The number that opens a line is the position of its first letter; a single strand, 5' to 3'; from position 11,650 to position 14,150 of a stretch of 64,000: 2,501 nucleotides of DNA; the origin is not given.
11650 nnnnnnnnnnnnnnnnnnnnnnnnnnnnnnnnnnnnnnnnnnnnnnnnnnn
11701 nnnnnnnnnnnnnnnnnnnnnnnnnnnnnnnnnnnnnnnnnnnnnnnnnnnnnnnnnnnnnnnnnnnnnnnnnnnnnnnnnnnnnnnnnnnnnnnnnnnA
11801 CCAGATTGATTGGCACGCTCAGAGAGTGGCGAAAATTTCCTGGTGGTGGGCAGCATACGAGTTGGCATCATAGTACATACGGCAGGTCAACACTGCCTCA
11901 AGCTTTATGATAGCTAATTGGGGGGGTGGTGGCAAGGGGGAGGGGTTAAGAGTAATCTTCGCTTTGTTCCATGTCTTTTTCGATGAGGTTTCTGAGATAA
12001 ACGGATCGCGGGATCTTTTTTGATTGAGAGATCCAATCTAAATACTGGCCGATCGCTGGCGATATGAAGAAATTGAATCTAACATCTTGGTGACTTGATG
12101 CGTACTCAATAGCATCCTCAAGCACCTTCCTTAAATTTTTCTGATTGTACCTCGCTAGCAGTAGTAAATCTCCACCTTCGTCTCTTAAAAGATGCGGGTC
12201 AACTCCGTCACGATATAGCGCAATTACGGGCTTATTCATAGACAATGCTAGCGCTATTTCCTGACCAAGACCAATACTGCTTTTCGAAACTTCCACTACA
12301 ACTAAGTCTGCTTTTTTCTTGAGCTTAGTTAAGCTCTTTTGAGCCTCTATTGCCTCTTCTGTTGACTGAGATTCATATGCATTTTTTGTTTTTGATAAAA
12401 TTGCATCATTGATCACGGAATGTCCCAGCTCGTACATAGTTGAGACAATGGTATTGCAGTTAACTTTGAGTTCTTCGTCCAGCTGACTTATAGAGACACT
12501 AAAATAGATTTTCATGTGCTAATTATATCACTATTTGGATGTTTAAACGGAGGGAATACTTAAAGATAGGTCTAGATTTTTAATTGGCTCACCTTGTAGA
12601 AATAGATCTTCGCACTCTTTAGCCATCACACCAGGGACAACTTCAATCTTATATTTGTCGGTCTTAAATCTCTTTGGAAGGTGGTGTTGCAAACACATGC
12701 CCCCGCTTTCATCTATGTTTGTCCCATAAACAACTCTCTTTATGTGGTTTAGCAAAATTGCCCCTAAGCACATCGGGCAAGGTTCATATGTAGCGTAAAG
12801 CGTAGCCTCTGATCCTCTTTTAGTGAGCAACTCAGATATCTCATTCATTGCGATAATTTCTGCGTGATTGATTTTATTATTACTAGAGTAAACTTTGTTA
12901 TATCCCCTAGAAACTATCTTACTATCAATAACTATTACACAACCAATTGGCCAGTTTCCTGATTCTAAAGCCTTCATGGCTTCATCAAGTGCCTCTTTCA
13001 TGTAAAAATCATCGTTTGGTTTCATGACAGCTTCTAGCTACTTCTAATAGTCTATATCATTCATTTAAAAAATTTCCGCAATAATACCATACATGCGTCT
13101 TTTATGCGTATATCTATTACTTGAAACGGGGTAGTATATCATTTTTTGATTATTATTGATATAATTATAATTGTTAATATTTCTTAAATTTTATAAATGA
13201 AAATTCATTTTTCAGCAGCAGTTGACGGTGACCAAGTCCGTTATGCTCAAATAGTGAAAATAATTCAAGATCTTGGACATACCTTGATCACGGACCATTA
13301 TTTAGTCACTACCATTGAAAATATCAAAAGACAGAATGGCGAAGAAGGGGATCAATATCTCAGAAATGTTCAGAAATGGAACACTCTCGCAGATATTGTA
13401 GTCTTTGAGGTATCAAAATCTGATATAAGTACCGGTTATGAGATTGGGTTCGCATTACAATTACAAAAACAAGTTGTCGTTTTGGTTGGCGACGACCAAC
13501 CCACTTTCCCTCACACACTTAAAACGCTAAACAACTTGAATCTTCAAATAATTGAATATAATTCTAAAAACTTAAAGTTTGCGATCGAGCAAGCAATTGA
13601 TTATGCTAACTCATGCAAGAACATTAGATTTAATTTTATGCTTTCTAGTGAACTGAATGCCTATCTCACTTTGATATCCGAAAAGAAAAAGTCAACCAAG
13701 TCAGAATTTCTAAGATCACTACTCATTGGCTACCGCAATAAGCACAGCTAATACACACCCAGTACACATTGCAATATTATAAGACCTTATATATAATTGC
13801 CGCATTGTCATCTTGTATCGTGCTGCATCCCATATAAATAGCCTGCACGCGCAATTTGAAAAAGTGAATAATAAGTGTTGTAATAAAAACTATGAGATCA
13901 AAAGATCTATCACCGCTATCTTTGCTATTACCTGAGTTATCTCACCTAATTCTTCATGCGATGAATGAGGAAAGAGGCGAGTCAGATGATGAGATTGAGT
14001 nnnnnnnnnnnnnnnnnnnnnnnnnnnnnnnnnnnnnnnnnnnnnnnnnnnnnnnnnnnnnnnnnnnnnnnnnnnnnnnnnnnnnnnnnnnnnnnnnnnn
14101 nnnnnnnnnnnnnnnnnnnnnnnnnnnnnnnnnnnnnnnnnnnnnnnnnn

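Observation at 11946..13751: DNPH1/NDT-like N-glycosidase domains fused to ribbon-helix-helix DNA-binding domains, duplicated around a CDA-fold deaminase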

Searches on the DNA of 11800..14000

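Call 89: search_rna_families(source=window, start=11800, end=14000, threshold=evalue, max_evalue=1)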
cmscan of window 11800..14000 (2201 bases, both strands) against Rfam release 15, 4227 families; matches with E-value up to 1: 0.
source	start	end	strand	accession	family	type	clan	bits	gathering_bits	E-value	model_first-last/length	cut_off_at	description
